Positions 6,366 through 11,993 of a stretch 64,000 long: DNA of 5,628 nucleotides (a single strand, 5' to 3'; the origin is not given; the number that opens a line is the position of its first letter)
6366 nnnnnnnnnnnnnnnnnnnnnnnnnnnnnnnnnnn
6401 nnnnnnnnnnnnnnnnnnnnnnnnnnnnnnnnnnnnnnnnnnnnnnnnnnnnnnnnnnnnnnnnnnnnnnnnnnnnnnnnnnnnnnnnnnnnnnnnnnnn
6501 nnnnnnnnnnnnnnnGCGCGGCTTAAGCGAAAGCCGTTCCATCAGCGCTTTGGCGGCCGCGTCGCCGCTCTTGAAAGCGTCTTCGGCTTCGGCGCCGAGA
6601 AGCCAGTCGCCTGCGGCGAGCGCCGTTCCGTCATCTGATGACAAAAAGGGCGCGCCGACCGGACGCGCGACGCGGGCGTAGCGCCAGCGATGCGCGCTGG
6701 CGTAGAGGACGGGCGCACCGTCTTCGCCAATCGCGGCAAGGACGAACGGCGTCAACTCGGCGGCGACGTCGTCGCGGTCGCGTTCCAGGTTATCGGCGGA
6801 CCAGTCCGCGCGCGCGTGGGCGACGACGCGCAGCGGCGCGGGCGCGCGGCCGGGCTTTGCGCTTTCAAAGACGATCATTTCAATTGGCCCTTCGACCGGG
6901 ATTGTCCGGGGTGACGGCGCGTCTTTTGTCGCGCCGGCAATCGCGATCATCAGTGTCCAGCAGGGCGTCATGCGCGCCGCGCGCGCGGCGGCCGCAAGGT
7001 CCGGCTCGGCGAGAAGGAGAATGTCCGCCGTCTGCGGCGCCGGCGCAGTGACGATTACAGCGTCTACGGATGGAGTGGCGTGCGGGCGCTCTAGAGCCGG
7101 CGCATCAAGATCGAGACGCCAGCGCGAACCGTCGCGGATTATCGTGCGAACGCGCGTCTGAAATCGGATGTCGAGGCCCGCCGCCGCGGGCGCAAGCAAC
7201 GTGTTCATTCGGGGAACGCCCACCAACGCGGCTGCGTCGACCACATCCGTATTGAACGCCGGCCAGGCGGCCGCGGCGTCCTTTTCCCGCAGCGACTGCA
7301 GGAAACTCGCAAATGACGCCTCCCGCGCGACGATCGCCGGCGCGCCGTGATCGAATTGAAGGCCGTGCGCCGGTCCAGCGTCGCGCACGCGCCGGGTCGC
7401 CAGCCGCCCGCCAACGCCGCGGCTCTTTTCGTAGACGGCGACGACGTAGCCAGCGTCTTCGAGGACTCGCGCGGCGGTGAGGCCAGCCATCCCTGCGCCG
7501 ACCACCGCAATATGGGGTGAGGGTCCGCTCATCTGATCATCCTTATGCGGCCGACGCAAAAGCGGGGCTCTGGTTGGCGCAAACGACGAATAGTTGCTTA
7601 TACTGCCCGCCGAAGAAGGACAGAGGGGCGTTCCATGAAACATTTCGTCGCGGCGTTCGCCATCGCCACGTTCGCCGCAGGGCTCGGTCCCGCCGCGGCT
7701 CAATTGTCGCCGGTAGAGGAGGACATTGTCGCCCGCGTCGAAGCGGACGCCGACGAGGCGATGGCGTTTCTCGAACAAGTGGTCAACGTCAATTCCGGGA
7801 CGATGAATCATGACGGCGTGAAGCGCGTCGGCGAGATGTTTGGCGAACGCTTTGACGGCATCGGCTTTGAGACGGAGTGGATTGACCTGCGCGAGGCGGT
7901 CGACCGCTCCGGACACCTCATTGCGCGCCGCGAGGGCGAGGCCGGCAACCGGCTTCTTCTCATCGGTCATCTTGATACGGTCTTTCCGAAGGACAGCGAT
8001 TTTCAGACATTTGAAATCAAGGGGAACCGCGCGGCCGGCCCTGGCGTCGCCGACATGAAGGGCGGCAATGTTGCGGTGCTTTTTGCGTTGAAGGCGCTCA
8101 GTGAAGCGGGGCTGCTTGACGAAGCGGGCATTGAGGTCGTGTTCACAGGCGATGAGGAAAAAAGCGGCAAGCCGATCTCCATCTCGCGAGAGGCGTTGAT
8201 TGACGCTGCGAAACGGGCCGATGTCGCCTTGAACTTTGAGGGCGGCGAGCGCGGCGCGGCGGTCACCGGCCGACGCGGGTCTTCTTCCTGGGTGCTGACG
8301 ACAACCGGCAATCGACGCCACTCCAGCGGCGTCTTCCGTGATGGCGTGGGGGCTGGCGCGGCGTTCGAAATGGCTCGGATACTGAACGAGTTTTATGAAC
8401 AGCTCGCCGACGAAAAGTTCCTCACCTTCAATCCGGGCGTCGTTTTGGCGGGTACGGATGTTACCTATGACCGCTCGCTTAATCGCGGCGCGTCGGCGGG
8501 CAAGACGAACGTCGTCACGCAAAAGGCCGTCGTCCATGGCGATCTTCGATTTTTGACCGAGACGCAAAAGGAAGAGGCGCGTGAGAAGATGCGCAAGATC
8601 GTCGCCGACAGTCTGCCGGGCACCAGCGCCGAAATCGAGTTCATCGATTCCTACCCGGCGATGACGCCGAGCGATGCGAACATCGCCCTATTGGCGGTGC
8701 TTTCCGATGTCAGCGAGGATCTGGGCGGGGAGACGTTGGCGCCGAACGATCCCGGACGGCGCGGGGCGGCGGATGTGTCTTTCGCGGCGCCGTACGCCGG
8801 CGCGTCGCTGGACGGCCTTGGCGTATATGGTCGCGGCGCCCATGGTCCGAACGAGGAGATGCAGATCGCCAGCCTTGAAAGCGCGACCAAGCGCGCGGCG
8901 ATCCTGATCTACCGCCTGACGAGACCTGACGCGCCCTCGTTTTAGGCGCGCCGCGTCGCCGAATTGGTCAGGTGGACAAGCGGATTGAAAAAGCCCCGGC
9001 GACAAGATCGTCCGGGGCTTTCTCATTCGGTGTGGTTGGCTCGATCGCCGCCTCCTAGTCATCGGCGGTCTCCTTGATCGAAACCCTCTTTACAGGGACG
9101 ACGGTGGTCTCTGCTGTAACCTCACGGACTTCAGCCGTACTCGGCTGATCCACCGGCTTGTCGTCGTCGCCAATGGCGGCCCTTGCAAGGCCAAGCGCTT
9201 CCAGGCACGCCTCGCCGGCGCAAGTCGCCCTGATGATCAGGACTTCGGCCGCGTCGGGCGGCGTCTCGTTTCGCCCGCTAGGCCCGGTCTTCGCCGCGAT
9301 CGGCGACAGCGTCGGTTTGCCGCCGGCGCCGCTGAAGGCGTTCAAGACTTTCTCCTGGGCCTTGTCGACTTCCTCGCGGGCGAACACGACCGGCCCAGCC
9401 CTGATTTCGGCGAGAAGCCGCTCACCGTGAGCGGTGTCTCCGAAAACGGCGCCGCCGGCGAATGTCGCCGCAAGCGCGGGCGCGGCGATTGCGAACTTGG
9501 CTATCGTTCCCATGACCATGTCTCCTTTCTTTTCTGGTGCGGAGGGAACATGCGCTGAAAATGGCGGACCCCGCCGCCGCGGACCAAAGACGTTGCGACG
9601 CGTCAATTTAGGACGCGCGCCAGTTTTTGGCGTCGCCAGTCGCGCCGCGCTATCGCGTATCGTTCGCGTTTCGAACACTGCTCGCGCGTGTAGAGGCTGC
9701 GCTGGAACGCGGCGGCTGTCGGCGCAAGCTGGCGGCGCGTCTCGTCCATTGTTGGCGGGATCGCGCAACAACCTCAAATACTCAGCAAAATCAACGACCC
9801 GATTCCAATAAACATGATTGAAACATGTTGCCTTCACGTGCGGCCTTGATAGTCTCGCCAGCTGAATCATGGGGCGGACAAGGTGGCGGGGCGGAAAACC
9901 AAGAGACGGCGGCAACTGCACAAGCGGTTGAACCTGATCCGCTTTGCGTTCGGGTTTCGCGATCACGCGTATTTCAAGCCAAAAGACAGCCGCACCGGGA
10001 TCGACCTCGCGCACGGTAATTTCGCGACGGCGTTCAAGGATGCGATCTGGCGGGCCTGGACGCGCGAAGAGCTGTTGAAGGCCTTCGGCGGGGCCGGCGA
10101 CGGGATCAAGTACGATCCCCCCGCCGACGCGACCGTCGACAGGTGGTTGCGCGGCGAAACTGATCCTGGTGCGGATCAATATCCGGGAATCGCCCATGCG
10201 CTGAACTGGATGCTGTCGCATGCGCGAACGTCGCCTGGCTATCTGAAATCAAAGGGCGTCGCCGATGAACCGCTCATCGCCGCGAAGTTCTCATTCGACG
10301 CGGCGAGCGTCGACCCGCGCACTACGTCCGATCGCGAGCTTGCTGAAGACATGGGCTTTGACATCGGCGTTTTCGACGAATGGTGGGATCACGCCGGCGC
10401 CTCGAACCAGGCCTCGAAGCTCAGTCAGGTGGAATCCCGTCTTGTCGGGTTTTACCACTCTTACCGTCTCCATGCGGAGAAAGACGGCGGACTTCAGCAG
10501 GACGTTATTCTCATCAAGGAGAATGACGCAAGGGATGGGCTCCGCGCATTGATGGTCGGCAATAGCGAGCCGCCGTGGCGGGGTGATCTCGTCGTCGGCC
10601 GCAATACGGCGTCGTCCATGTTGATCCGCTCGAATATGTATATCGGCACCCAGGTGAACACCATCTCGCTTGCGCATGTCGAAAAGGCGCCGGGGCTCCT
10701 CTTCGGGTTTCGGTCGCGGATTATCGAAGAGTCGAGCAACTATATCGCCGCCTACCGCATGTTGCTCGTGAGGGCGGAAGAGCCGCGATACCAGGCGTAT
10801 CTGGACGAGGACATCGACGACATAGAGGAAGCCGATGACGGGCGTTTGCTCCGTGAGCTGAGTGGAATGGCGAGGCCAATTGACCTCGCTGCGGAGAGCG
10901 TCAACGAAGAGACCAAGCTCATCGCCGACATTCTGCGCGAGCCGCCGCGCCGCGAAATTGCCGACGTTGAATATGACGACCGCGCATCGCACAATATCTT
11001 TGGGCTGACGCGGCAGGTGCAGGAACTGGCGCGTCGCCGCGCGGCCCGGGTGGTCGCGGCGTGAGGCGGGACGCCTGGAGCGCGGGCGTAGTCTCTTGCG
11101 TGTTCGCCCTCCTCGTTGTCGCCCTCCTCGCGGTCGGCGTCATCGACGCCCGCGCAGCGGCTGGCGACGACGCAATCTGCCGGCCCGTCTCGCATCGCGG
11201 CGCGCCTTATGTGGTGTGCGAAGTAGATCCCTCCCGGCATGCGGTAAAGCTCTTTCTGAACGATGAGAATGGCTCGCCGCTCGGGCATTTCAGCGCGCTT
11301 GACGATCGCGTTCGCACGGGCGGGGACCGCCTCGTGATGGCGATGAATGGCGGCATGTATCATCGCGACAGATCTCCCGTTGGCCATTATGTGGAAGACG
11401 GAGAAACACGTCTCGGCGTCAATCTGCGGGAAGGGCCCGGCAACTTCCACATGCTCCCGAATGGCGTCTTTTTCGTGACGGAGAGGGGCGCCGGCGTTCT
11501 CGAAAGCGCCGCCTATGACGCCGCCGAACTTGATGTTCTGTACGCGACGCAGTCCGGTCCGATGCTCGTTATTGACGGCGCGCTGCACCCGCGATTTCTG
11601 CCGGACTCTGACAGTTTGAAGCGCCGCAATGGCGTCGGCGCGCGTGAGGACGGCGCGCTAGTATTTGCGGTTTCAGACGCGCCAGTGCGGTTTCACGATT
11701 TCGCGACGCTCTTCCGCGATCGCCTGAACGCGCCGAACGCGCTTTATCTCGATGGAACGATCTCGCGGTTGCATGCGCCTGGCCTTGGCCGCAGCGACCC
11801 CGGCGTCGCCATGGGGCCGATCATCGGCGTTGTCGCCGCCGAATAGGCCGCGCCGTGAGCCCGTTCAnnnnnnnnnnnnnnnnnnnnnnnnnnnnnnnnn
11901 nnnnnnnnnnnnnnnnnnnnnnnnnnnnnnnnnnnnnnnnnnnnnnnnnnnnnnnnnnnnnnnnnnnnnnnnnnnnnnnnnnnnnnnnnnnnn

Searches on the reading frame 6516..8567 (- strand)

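Call 71: search_protein_families(library=pfam, proteins=[window:6516-8567:-], max_evalue=0.00001)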
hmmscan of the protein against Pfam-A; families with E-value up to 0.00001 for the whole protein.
window:6516-8567:- (684 aa): 2 families
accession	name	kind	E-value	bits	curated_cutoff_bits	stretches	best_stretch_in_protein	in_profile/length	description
PF01593.30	Amino_oxidase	-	3.1e-16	60.2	19.8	2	458-675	210-442/443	Flavin containing amine oxidoreductase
PF13450.12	NAD_binding_8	-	3.5e-12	46.8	21.9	1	355-414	1-54/68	NAD(P)-binding Rossmann-like domain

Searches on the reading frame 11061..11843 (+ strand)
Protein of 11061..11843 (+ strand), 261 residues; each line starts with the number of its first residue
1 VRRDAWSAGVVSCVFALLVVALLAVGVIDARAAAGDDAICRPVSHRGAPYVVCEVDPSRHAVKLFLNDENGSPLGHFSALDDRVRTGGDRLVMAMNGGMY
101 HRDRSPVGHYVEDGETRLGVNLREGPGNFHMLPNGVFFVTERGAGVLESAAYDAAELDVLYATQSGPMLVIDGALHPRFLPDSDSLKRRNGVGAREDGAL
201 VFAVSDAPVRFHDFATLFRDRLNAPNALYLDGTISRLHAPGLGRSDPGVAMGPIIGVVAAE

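Call 71: search_protein_families(library=pfam, proteins=[window:11061-11843:+], max_evalue=0.00001)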
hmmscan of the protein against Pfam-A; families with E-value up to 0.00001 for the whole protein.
window:11061-11843:+ (261 aa): 1 family
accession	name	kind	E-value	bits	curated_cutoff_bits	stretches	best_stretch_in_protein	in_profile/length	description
PF09992.14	NAGPA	-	6e-21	75.8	25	1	90-235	2-141/169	Phosphodiester glycosidase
